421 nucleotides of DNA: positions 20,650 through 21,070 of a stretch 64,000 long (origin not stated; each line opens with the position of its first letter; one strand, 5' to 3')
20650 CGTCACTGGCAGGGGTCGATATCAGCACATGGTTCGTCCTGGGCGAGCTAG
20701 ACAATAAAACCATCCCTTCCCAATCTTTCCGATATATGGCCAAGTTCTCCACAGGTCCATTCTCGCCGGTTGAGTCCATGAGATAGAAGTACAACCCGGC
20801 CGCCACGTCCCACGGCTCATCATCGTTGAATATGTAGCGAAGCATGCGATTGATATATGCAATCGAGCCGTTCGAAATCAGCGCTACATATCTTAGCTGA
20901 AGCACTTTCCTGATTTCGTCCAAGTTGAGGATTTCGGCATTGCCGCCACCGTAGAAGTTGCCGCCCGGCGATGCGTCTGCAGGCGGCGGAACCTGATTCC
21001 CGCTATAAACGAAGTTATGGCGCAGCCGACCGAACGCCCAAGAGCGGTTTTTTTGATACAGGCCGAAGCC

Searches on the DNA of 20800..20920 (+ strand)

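Call 73: search_dna_similar(query=window:20800-20920:+, collection=phages, mode=near, max_rows=8)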
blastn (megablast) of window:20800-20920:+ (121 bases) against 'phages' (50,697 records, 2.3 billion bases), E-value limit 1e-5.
Records with a match: 293; places in all: 293; records where one place covers at least 80% of the query: 293.
Best place of each record, by identity: >=99% 36; 95-99% 233; 90-95% 8; 80-90% 16.
By first word of the organism name: Pseudomonas 288; Pbunalikevirus 4; Phage 1.
By host as written in the record: Pseudomonas aeruginosa 117; Pseudomonas aeruginosa PAO1 82; Pseudomonas sp. 28; - 23; Pseudomonas aeruginosa PA14 8; Chyrseobacterium sp. 4; Pseudomonas aeruginosa ATCC 27853 4; Pseduomonas aeruginosa 4; and 20 more.
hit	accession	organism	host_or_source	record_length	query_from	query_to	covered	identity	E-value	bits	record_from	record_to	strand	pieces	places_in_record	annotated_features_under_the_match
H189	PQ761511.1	Pseudomonas phage PCCM_PaP001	Pseudomonas aeruginosa PAO1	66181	1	121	100%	99.2%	3e-55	219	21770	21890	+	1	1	hypothetical protein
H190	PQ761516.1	Pseudomonas phage PCCM_PaP006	Pseudomonas aeruginosa PAO1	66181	1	121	100%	99.2%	3e-55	219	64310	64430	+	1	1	DUF2612 domain-containing protein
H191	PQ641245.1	Pseudomonas phage vB_Pa_PaW12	Pseudomonas aeruginosa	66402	1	121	100%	99.2%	3e-55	219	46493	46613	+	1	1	hypothetical protein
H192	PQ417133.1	Pseudomonas phage vB_VIPPAETPH1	Pseudomonas aeruginosa OMCS-21-1583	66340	1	121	100%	99.2%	3e-55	219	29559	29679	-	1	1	hypothetical protein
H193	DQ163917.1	Pseudomonas phage F8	-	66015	1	121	100%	99.2%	3e-55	219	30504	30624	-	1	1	record has no annotation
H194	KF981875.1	Pseudomonas phage SPM-1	Pseudomonas aeruginosa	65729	1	121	100%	99.2%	3e-55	219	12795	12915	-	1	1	hypothetical protein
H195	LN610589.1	Pseudomonas phage vB_PaeM_C1-14_Ab28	Pseudomonas aeruginosa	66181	1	121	100%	99.2%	3e-55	219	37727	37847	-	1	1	record has no annotation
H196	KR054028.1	Pseudomonas phage DL52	Pseudomonas aeruginosa PAO1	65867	1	121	100%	99.2%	3e-55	219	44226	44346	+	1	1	hypothetical protein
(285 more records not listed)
